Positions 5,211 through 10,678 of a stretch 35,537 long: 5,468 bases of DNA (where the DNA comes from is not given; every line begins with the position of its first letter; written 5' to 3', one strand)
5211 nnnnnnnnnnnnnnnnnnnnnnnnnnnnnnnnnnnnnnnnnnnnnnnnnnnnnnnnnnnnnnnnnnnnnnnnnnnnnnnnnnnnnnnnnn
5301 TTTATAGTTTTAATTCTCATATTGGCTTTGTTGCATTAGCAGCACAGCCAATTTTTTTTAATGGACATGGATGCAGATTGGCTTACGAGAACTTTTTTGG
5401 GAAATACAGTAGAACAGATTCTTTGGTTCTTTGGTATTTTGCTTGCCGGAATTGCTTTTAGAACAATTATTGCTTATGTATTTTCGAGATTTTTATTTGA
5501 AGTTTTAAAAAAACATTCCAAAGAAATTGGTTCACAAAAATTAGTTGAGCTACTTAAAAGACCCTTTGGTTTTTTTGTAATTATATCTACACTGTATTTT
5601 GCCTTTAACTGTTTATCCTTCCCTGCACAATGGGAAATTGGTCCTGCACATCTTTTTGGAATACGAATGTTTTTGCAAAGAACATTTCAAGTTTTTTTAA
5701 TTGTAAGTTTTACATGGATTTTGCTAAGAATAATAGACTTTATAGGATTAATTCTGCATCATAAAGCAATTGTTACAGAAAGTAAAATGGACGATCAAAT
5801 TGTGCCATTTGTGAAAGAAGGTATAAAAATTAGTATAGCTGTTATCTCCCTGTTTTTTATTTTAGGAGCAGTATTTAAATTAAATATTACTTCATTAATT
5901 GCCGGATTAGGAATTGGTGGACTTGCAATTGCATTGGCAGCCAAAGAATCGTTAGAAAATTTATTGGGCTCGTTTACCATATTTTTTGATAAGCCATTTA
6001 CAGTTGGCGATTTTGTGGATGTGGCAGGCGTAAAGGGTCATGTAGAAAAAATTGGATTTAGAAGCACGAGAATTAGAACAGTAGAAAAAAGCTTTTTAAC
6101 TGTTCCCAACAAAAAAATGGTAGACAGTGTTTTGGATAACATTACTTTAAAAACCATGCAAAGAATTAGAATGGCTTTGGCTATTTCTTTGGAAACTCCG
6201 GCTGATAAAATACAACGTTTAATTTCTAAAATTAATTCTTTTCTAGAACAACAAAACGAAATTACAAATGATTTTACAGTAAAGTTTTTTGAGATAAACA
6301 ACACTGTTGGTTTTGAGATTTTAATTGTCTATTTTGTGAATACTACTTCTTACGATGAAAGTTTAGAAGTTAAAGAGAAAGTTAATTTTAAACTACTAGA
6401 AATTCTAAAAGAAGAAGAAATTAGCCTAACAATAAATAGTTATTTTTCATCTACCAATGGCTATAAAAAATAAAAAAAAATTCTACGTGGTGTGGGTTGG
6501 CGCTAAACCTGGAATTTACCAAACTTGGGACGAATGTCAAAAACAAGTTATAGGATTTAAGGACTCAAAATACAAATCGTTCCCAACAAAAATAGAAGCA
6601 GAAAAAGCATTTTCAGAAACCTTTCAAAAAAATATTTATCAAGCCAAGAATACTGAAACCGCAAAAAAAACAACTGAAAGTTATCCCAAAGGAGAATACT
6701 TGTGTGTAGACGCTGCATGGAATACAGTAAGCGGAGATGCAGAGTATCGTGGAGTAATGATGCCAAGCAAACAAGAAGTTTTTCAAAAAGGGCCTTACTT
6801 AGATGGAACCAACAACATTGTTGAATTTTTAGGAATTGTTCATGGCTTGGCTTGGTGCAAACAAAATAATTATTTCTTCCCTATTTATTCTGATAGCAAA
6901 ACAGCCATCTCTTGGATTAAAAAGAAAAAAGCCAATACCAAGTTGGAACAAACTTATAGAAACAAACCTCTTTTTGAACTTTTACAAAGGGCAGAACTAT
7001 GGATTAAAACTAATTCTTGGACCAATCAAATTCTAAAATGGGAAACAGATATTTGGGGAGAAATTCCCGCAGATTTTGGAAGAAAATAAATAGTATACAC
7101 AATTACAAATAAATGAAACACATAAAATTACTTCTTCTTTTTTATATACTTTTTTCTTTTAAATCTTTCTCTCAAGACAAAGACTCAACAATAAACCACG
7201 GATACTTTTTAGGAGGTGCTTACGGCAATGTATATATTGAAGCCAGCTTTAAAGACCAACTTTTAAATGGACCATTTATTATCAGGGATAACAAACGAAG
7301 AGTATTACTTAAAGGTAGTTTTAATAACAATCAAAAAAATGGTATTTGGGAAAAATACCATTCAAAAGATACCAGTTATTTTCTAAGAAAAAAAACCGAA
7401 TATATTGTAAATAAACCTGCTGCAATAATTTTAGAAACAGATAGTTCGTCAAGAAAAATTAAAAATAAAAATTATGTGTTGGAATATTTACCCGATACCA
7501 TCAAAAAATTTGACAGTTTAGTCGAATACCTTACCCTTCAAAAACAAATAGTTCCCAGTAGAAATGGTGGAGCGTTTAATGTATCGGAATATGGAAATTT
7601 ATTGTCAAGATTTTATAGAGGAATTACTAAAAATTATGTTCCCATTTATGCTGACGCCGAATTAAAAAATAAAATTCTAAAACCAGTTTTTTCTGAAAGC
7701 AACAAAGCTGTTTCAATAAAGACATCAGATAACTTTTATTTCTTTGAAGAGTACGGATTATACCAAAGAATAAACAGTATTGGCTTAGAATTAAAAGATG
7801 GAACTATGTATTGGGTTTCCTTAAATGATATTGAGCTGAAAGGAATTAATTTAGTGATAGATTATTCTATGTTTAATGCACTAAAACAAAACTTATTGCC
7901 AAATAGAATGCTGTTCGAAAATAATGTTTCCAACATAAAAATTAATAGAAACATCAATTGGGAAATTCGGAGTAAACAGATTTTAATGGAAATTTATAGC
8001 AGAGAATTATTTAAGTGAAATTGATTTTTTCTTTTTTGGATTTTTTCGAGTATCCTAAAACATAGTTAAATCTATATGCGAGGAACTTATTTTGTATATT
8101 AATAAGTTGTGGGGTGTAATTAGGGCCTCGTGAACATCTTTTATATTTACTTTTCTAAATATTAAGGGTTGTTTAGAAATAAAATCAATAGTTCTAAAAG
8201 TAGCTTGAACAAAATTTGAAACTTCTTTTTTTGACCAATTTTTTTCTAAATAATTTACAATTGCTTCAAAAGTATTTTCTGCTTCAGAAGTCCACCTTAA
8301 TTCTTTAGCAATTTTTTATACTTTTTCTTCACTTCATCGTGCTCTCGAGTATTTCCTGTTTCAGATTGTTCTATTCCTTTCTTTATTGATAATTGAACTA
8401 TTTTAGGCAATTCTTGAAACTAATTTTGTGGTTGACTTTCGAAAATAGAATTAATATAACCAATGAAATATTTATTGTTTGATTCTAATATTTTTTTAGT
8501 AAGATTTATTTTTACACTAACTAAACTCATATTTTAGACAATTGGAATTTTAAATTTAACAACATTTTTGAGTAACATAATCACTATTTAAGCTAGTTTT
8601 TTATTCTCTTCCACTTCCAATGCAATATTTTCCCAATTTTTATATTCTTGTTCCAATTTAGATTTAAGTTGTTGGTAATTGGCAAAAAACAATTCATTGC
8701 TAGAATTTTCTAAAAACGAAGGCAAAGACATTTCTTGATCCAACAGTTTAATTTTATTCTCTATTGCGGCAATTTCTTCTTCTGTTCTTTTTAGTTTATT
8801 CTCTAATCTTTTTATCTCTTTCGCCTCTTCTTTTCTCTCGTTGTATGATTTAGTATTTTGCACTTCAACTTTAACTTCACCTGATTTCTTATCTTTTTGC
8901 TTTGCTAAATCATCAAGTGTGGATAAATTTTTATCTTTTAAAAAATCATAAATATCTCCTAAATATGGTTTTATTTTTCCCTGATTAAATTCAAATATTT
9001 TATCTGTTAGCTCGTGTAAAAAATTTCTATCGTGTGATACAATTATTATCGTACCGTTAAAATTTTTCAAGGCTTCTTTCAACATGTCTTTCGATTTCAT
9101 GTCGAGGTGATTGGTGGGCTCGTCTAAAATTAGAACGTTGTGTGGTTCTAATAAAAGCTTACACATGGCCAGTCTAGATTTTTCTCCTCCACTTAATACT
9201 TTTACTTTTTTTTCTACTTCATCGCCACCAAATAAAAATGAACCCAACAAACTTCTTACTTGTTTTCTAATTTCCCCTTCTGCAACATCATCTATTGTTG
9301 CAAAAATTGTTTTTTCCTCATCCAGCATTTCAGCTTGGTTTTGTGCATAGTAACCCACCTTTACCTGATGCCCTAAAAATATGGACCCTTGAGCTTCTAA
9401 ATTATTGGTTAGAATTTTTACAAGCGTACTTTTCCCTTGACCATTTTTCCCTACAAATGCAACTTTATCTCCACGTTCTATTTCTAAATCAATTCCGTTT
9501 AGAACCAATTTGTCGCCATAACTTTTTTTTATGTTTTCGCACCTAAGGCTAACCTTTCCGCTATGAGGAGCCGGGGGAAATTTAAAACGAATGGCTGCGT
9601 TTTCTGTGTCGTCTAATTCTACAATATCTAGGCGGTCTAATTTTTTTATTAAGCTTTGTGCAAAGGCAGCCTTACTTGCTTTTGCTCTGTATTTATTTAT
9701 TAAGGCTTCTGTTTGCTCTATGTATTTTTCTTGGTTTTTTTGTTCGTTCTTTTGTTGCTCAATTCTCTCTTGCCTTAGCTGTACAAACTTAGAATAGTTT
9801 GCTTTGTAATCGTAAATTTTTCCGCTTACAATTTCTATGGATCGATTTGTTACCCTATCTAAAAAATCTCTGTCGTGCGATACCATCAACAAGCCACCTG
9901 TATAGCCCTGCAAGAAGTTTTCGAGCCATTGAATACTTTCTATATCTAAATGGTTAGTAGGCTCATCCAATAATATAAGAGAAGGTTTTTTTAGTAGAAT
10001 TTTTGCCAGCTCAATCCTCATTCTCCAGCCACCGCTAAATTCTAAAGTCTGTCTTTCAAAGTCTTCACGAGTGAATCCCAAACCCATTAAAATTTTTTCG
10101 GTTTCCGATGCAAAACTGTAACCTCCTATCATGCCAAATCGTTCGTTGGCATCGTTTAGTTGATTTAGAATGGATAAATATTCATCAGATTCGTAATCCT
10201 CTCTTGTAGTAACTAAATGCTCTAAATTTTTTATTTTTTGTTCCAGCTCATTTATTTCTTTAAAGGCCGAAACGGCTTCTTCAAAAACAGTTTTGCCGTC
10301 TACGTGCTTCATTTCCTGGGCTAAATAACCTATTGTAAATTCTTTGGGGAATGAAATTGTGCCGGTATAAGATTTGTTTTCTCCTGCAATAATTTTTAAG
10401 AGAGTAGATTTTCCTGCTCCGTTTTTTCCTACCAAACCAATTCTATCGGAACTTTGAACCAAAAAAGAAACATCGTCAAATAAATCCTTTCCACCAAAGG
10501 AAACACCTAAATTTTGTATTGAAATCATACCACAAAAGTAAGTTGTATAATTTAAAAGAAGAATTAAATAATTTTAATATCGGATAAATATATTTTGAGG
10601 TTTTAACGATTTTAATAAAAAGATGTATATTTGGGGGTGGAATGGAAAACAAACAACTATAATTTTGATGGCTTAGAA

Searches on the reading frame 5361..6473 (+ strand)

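Call 48: search_protein_families(library=pfam, proteins=[window:5361-6473:+], max_evalue=0.001)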
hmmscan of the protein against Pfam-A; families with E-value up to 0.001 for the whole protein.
window:5361-6473:+ (370 aa): 4 families
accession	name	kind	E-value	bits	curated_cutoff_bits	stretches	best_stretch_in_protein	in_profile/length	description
PF00924.24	MS_channel_2nd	-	2.9e-20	72.6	20.2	1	197-262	2-67/68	Mechanosensitive ion channel, beta-domain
PF21082.3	MS_channel_3rd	-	2.8e-05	24.9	21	1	275-355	7-87/88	Mechanosensitive ion channel MscS, C-terminal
PF21088.3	MS_channel_1st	-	6.5e-05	23.3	23.1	0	162-195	9-42/42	Mechanosensitive ion channel, transmembrane helices 2/3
PF24956.1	Msl2-3_C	-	7.4e-05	23.3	29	1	268-349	2-86/87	Mechanosensitive ion channel protein 2/3 C-terminal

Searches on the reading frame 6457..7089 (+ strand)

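Call 48: search_protein_families(library=pfam, proteins=[window:6457-7089:+], max_evalue=0.001)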
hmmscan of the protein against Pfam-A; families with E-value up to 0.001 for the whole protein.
window:6457-7089:+ (210 aa): 2 families
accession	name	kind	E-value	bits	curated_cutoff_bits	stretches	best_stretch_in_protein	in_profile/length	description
PF01693.22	Cauli_VI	-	2.2e-20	73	21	1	8-50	1-43/44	Ribonuclease H1 N-terminal domain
PF00075.30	RNase_H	-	0.00019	22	25.8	1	84-176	8-105/141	RNase H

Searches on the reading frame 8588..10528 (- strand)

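Call 48: search_protein_families(library=pfam, proteins=[window:8588-10528:-], max_evalue=0.001)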
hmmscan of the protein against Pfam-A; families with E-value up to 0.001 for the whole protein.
window:8588-10528:- (646 aa): 18 families
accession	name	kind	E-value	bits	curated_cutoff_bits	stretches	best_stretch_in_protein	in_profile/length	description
PF00005.33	ABC_tran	-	1e-49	169.1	25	2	18-192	2-137/137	ABC transporter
PF12848.13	ABC_tran_Xtn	-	2.7e-21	75.9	25.9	1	231-315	1-85/85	ABC transporter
PF13304.12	AAA_21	-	1.2e-11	45.7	27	1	31-84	3-62/304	AAA domain, putative AbiEii toxin, Type IV TA system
PF01926.29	MMR_HSR1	-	4.1e-08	33.8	21.9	0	29-107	1-84/113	50S ribosome-binding GTPase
PF13555.12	AAA_29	-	1.1e-07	31.9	27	0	17-44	12-39/61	P-loop containing region of AAA domain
PF13401.12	AAA_22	-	5.1e-07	30.5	27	0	357-491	9-109/130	AAA domain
PF05496.18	RuvB_N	-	3.4e-06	27.4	27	0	26-113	32-112/159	Holliday junction DNA helicase RuvB P-loop domain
PF03193.22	RsgA_GTPase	-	4.8e-06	26.9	30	0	26-59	106-138/174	RsgA GTPase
PF02463.25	SMC_N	-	5.9e-06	26.3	40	1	252-512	95-209/220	RecF/RecN/SMC N terminal domain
PF00910.28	RNA_helicase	-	8.7e-06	26.6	21.5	0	357-381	2-26/105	RNA helicase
PF00004.35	AAA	-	1.6e-05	25.8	21.2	0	32-76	3-46/131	ATPase family associated with various cellular activities (AAA)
PF16326.10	ABC_tran_CTD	-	4.2e-05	24.1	32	1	576-634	7-66/69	ABC transporter C-terminal domain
PF13604.12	AAA_30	-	7.9e-05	22.9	27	0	357-497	22-122/191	AAA domain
PF05729.18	NACHT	-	0.0001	22.6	26.7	0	356-378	3-25/167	NACHT domain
PF02367.23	TsaE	-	0.00039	20.8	26.6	0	350-381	18-49/128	Threonylcarbamoyl adenosine biosynthesis protein TsaE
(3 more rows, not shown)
